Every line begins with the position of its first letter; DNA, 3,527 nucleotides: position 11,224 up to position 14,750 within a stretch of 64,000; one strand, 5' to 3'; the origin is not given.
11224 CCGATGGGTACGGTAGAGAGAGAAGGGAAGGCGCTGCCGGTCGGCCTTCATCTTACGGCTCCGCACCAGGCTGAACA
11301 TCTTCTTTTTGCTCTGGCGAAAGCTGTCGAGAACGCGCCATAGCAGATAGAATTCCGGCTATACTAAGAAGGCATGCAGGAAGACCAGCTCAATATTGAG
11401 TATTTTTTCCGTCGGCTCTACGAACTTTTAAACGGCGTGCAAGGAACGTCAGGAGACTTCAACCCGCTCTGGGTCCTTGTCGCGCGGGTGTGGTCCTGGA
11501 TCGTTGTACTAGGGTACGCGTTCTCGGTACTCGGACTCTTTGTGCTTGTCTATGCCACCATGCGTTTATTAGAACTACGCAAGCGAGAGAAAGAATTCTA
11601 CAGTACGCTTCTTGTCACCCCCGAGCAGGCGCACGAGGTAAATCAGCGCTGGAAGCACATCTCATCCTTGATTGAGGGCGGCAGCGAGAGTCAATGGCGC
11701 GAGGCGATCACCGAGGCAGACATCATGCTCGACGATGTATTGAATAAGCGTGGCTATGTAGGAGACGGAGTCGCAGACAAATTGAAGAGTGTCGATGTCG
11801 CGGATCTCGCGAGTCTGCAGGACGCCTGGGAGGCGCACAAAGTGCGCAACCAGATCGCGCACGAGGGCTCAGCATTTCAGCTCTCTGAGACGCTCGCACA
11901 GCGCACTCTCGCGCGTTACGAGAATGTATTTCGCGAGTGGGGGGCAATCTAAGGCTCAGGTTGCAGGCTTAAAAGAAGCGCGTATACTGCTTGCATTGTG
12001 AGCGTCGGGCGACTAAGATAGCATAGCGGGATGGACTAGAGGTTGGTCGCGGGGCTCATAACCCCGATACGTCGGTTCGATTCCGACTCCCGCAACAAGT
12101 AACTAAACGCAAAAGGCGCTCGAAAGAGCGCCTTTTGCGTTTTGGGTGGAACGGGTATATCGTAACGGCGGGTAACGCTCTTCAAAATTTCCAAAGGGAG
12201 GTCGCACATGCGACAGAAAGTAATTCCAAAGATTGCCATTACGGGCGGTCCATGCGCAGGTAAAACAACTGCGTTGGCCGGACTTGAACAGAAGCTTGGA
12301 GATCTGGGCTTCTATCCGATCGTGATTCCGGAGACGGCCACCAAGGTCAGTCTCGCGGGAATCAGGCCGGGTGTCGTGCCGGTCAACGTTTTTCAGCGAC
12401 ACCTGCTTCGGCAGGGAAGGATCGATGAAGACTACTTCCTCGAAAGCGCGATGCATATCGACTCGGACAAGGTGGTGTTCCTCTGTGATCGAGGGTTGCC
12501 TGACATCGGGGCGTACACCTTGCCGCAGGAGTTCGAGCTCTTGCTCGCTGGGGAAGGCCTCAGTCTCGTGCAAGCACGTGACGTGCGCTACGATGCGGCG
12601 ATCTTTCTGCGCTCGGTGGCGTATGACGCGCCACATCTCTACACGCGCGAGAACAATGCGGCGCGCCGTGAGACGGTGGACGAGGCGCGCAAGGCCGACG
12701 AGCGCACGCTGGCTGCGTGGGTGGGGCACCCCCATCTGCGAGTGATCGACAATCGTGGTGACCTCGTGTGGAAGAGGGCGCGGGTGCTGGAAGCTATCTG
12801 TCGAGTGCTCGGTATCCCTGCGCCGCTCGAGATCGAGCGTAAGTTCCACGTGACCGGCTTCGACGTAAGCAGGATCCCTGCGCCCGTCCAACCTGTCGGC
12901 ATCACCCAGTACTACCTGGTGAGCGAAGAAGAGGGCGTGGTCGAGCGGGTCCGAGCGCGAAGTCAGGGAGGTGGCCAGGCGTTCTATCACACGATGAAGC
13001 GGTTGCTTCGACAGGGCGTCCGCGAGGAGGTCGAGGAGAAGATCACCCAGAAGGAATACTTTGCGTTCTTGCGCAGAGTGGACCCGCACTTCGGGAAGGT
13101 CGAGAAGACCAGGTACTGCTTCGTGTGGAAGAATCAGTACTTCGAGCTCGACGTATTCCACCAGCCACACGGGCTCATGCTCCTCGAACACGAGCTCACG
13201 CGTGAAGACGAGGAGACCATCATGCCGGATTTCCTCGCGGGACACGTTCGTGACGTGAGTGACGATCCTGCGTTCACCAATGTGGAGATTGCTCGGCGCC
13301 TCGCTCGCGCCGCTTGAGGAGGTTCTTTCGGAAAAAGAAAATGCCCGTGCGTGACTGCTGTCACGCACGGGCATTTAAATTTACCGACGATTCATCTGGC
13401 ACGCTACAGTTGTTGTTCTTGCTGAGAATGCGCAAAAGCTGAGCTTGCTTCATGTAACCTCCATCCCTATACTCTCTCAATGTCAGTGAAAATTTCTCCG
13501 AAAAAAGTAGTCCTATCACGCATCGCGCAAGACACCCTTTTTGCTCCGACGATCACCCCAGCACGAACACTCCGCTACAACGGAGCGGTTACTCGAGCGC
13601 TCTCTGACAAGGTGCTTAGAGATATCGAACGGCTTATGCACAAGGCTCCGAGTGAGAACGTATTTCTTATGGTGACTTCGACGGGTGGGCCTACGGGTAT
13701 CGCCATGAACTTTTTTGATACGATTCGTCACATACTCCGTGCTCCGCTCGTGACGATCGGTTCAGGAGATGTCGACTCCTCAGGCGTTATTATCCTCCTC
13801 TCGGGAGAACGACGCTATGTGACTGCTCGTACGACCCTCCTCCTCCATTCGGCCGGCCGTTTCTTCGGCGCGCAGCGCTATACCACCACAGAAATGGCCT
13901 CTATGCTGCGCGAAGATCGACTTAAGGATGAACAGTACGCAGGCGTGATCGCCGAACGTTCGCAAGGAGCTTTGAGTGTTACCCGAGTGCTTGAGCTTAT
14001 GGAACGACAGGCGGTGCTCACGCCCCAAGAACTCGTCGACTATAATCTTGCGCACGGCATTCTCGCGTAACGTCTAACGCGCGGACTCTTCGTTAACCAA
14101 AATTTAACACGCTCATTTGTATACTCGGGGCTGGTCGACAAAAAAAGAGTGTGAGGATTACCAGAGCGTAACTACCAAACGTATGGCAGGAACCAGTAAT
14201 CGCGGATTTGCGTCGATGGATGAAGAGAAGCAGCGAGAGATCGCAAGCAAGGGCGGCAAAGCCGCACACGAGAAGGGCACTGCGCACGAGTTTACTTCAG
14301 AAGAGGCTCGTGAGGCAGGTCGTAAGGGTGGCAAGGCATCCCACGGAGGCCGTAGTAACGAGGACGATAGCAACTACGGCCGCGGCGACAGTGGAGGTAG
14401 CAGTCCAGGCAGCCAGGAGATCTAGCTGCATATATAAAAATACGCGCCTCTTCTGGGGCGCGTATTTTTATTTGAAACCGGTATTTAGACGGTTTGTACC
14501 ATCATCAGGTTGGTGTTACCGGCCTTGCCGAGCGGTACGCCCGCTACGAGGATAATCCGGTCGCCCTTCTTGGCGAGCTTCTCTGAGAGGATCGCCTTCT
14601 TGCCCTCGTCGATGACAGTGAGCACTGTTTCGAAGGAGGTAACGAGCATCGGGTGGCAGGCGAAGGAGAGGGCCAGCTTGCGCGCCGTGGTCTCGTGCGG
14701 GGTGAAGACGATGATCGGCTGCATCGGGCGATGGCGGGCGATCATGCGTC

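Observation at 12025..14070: P-loop kinase-CYTH fusion and a divergent ClpP placed directly downstream of tRNA-fMet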

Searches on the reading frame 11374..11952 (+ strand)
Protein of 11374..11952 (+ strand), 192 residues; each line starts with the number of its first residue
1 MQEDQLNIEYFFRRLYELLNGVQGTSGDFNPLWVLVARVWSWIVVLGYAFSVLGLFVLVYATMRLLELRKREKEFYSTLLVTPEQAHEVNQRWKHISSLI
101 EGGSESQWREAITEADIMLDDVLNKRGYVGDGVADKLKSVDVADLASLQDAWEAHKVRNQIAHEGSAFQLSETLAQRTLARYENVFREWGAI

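Call 4: search_protein_families(library=pfam, proteins=[window:11374-11952:+], max_evalue=0.1)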
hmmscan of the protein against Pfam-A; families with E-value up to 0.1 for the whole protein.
window:11374-11952:+ (192 aa): 3 families
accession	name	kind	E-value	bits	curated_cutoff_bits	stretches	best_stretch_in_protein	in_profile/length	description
PF02656.20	DUF202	-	0.044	14.7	23.4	1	44-70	41-67/68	Domain of unknown function (DUF202)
PF02076.21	STE3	-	0.078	12.6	29.2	0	37-93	145-200/292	Pheromone A receptor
PF01145.31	Band_7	-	0.09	13.3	23.6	0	81-139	70-128/176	SPFH domain / Band 7 family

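Call 5: search_protein_families(library=ncbifam, proteins=[window:11374-11952:+], max_evalue=0.1)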
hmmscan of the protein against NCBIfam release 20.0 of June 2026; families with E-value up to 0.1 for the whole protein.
window:11374-11952:+ (192 aa): 1 family
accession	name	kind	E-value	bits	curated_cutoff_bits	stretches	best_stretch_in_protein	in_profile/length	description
NF004861.0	PRK06217.1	equivalog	0.024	14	203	1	31-92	65-125/183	hypothetical protein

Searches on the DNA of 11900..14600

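Call 69: search_rna_families(source=window, start=11900, end=14600, threshold=evalue, max_evalue=1)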
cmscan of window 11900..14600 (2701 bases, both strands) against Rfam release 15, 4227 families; matches with E-value up to 1: 6.
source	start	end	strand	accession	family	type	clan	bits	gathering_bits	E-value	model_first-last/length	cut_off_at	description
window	12025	12095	+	RF00005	tRNA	Gene; tRNA;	CL00001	56.2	29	8.2e-11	1-71/71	no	tRNA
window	12072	12138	+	RF02057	STnc40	Gene; sRNA;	-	23.7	45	0.46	1-70/70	no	Salmonella enterica sRNA STnc40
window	12109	12137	-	RF02066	STnc320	Gene; sRNA;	-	23.2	50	0.26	20-48/55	no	Salmonella enterica sRNA STnc320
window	12025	12096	-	RF04354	Plastid-ycf2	Cis-reg;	-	21.5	65.7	0.32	1-75/75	no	Plastid-ycf2 5UTR RNA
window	13266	13385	-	RF00599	SNORA77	Gene; snRNA; snoRNA; HACA-box;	-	20.3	42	0.37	1-125/125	no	Small nucleolar RNA SNORA77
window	12097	12139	+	RF01700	Collinsella-1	Gene; sRNA;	-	18.1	35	0.086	50-93/196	no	Collinsella-1 RNA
